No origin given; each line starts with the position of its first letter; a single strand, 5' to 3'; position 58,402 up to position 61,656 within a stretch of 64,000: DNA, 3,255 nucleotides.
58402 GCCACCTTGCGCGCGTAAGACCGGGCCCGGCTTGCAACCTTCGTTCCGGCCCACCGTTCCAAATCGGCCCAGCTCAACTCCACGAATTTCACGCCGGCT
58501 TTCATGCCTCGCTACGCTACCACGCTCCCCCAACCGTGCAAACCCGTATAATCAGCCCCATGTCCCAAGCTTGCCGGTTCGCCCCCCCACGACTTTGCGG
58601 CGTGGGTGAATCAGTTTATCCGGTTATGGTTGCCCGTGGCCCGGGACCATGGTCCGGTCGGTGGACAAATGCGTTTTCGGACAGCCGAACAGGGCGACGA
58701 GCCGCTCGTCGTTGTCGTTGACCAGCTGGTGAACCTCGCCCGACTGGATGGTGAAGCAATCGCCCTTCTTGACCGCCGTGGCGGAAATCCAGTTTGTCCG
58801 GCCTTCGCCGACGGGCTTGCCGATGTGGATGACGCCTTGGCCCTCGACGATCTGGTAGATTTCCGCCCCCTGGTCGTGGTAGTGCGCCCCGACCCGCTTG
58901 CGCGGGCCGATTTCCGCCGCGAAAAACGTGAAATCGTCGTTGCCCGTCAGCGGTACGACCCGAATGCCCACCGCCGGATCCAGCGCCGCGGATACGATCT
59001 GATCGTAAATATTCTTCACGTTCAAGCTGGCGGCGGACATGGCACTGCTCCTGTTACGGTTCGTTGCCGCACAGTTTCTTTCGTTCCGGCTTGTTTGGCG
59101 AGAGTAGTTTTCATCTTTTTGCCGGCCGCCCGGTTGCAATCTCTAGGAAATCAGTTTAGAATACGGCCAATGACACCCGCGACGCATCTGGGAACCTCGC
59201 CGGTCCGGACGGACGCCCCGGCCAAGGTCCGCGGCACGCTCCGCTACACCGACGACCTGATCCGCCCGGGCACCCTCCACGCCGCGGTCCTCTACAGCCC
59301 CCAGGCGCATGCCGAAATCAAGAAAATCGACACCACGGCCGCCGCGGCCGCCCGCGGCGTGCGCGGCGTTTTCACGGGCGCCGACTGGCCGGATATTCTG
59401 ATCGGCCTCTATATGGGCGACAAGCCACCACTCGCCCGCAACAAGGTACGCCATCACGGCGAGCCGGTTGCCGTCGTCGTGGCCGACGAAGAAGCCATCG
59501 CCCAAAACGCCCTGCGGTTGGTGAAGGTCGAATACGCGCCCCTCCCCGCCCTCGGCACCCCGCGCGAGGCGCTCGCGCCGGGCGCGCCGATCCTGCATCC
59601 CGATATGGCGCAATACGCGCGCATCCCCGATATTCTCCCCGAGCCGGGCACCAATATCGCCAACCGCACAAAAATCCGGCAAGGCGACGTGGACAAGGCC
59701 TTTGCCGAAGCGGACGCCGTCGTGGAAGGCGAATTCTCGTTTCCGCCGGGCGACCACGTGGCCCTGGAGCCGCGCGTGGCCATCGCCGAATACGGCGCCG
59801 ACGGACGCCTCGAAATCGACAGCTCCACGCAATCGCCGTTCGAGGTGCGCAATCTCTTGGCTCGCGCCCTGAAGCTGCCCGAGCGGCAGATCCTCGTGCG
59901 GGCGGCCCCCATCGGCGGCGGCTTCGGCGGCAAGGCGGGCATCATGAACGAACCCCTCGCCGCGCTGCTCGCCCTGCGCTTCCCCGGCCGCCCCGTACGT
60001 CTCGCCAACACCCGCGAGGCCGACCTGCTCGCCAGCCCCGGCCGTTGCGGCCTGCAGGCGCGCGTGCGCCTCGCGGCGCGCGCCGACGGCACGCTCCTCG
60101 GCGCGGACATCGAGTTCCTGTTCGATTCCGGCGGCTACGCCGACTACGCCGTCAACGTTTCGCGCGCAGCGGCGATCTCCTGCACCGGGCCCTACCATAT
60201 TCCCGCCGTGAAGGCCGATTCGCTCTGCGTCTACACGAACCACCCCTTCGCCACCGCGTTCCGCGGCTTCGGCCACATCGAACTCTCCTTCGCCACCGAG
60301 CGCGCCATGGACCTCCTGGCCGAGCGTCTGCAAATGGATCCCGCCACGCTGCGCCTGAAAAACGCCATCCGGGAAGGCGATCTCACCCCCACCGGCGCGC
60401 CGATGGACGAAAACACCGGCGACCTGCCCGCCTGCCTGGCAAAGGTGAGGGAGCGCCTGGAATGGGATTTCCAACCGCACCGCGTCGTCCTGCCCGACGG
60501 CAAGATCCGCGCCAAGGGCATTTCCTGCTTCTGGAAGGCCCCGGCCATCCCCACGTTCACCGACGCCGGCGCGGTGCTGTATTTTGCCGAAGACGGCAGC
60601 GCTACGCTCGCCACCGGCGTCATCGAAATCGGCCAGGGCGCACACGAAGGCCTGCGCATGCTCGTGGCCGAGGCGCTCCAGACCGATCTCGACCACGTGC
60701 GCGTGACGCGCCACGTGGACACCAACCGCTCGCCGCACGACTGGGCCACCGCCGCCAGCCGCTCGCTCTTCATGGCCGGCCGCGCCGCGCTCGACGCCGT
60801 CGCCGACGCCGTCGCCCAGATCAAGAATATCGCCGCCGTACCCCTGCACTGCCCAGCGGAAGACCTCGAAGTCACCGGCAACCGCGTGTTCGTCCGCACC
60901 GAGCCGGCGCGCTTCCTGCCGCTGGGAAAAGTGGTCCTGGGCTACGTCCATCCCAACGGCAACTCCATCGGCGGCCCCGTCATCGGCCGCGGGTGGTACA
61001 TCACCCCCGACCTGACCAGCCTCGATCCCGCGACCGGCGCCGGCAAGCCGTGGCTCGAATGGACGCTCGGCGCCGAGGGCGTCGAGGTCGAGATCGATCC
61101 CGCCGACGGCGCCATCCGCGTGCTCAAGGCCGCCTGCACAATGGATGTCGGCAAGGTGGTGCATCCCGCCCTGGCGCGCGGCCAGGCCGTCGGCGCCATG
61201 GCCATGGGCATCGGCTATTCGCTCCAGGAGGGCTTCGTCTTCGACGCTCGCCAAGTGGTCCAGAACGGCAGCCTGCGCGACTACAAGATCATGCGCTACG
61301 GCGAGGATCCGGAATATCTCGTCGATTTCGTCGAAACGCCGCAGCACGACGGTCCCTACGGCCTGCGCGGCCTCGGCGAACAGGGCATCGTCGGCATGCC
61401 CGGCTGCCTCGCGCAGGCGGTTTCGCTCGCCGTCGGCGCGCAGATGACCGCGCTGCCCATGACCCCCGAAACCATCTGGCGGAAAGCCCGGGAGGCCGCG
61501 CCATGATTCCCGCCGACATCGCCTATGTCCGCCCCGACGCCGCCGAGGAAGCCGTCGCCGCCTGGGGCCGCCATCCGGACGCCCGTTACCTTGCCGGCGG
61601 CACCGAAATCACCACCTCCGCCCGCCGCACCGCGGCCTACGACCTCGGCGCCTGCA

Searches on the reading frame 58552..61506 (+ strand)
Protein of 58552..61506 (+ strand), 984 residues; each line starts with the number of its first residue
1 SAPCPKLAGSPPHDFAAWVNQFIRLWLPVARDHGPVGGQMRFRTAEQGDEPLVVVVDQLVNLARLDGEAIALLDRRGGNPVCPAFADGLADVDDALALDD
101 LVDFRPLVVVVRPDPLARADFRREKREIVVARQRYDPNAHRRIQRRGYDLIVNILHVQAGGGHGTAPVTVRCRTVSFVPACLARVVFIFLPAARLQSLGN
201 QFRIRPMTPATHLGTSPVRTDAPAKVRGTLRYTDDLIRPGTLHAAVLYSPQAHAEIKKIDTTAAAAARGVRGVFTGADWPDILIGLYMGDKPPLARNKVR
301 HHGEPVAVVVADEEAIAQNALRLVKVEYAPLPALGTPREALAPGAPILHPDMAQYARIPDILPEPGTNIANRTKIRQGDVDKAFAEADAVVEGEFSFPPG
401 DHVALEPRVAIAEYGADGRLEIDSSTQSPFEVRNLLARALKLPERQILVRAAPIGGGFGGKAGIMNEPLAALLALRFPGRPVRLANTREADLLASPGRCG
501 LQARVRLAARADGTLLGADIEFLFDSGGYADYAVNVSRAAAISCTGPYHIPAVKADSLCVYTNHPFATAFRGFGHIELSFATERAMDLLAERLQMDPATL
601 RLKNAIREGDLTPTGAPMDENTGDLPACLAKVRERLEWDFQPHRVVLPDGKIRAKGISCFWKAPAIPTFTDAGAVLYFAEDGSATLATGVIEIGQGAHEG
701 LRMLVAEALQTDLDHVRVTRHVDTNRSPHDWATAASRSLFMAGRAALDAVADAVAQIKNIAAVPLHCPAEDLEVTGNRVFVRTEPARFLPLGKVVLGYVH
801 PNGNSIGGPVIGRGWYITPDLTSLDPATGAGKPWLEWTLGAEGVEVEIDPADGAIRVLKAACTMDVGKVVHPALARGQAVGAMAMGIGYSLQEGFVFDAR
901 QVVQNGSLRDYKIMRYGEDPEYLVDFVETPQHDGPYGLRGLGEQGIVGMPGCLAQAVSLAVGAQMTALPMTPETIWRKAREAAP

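Call 16: search_protein_families(library=pfam, proteins=[window:58552-61506:+], max_evalue=0.001)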
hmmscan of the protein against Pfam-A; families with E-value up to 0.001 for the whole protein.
window:58552-61506:+ (984 aa): 3 families
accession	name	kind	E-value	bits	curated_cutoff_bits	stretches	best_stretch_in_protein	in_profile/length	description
PF02738.23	MoCoBD_1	-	5e-77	258.7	27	1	366-605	6-244/244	Molybdopterin cofactor-binding domain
PF20256.3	MoCoBD_2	-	3.7e-60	204.3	27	1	633-918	3-281/283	Molybdopterin cofactor-binding domain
PF01315.27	Ald_Xan_dh_C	-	6.2e-29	101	31.3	1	228-332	2-110/110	Aldehyde oxidase and xanthine dehydrogenase, a/b hammerhead domain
